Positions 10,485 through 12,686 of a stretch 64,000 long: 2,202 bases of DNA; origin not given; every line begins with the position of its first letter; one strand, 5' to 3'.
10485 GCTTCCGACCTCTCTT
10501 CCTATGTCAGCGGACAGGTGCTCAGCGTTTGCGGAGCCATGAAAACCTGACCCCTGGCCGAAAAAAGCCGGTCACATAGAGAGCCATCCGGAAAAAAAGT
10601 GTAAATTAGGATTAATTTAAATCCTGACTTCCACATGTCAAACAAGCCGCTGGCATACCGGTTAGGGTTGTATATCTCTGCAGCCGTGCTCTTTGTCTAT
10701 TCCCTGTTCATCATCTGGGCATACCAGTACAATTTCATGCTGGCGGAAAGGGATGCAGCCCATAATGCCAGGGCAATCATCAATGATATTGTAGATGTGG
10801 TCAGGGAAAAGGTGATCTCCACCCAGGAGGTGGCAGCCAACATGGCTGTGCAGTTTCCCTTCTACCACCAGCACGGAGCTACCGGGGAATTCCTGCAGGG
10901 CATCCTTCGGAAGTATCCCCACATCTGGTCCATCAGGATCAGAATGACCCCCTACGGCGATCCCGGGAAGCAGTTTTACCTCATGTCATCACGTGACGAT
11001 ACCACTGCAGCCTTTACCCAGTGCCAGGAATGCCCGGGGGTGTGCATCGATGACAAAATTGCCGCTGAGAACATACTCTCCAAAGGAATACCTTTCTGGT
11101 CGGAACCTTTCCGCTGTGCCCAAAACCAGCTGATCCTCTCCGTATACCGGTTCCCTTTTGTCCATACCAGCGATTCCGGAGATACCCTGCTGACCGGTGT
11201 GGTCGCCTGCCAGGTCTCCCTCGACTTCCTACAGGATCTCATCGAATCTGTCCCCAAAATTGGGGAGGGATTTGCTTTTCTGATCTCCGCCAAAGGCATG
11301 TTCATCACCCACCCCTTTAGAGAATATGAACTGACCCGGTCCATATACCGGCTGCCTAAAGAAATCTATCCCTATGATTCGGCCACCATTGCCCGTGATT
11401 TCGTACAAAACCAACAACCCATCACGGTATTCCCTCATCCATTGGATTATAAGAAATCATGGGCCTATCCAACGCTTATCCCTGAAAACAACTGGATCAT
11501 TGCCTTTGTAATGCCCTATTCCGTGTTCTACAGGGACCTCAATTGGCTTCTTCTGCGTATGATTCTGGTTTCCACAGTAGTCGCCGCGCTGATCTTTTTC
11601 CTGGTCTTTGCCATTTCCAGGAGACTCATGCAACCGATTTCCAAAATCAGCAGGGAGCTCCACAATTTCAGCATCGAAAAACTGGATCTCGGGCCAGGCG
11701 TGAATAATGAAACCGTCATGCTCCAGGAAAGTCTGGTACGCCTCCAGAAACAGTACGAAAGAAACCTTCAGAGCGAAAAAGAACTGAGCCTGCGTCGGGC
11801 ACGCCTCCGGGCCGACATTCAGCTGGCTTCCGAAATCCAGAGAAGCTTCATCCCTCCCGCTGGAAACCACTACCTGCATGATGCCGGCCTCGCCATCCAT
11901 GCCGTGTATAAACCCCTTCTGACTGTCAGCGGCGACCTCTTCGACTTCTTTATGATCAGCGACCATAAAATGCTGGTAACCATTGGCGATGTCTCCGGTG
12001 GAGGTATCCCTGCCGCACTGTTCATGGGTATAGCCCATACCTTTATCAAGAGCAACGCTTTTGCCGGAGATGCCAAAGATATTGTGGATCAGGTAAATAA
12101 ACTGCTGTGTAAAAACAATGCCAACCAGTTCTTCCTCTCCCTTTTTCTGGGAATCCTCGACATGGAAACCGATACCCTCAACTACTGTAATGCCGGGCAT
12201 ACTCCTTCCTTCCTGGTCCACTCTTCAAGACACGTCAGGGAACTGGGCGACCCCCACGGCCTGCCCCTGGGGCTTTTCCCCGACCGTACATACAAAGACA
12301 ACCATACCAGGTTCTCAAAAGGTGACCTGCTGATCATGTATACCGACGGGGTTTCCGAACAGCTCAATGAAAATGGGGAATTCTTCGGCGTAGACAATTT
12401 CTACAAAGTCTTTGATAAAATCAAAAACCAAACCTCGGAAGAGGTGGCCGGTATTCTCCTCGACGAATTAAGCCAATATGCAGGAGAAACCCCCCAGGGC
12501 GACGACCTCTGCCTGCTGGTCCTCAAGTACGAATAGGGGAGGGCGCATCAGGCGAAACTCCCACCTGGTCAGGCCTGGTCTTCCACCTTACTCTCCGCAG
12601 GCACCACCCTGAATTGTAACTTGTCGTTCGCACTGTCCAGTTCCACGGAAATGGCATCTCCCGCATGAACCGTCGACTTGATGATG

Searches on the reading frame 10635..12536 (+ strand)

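Call 60: search_protein_families(library=pfam, proteins=[window:10635-12536:+], max_evalue=0.001)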
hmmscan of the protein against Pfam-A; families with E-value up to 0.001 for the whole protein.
window:10635-12536:+ (633 aa): 2 families
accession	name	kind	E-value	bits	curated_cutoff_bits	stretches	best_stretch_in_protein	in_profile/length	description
PF07228.17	SpoIIE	-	1.3e-45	156.2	25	1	443-632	2-191/192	Stage II sporulation protein E (SpoIIE)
PF02743.24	dCache_1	-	4.7e-06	26.8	45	1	187-240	143-198/240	Cache domain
